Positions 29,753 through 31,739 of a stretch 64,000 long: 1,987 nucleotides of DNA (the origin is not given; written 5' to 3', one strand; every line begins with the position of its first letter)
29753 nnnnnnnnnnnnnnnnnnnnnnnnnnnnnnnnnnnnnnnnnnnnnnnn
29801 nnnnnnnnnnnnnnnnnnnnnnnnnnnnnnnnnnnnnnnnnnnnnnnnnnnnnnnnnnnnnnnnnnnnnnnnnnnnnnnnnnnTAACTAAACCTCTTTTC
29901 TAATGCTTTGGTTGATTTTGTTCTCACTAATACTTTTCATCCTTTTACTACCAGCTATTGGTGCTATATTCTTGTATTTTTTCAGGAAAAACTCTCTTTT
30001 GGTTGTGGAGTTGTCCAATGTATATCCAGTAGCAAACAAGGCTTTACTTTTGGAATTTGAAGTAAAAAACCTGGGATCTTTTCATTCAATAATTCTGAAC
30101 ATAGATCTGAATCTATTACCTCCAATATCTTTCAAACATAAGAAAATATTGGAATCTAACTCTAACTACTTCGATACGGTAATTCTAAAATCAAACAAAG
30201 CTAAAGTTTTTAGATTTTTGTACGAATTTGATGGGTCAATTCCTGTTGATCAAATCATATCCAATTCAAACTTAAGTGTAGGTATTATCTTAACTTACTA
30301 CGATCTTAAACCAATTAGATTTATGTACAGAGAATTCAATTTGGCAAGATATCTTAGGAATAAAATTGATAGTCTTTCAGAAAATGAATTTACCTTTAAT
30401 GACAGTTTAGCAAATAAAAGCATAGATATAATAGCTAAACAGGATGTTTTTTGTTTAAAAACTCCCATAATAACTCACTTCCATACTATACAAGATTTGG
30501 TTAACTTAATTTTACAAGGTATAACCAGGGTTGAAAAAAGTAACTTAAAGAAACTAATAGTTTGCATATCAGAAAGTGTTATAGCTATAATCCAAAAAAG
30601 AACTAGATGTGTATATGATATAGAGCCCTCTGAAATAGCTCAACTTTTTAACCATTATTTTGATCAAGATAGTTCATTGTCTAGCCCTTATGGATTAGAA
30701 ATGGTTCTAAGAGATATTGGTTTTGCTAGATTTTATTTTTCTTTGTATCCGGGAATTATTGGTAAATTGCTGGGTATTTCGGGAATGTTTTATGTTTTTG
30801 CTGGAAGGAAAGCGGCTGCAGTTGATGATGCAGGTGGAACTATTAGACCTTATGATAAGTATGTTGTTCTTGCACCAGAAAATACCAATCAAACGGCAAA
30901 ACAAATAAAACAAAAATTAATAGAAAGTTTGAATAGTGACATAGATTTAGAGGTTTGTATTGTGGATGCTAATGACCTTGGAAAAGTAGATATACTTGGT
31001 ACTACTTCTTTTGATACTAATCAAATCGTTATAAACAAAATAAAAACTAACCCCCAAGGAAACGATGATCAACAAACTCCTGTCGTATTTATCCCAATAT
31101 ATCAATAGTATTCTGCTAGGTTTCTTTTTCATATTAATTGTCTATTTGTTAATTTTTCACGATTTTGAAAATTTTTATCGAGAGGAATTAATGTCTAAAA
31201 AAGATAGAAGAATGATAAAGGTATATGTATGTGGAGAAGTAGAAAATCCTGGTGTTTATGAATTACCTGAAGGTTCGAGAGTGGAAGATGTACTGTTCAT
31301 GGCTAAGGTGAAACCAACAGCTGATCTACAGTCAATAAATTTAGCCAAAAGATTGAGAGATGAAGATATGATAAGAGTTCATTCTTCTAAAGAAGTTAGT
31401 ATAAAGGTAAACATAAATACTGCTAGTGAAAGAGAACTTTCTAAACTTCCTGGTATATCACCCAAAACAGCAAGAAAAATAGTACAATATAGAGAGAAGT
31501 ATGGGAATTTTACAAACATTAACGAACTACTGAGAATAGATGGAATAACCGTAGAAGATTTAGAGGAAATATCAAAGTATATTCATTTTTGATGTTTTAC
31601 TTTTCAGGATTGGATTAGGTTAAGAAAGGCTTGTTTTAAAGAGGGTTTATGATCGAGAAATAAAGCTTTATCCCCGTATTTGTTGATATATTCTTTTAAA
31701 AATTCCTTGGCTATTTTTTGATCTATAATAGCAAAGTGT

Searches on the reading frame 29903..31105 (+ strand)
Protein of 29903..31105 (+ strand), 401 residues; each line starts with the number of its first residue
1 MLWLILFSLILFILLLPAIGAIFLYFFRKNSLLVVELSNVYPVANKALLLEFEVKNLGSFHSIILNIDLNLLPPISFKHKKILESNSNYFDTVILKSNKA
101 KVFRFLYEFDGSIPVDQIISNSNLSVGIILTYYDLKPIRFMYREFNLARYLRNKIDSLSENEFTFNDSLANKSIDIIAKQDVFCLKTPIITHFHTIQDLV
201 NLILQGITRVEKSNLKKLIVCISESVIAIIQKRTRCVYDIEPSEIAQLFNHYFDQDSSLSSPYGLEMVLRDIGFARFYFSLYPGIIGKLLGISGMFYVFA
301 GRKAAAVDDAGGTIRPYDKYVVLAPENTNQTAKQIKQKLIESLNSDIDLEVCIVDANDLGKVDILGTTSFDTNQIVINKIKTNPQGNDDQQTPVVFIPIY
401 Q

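Call 6: search_protein_families(library=pfam, proteins=[window:29903-31105:+], max_evalue=0.001)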
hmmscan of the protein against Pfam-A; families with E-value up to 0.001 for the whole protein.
window:29903-31105:+ (401 aa): 1 family
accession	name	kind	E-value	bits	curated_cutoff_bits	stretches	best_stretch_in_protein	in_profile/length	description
PF01996.21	F420_ligase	-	2.7e-08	34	25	1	196-357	10-150/218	F420-0:Gamma-glutamyl ligase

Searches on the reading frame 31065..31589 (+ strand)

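Call 6: search_protein_families(library=pfam, proteins=[window:31065-31589:+], max_evalue=0.001)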
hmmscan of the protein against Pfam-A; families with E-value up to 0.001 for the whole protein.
window:31065-31589:+ (175 aa): 6 families
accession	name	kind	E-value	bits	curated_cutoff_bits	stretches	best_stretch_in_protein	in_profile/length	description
PF12836.13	HHH_3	-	1.2e-21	77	27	1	113-173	4-64/65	Helix-hairpin-helix motif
PF10531.15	SLBB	-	5.1e-12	45.9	27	1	52-105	1-54/55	SLBB domain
PF00633.29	HHH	-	4.2e-09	36.2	24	1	116-142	4-30/30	Helix-hairpin-helix motif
PF14520.12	HHH_5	-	5.5e-05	24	27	1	119-140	31-52/57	Helix-hairpin-helix domain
PF06514.17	PsbU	-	0.00032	21.1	24.5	1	110-172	10-68/93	Photosystem II 12 kDa extrinsic protein (PsbU)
PF03934.19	T2SSK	-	0.00039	21.2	24.2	1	115-161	1-47/63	Type II secretion system (T2SS), protein K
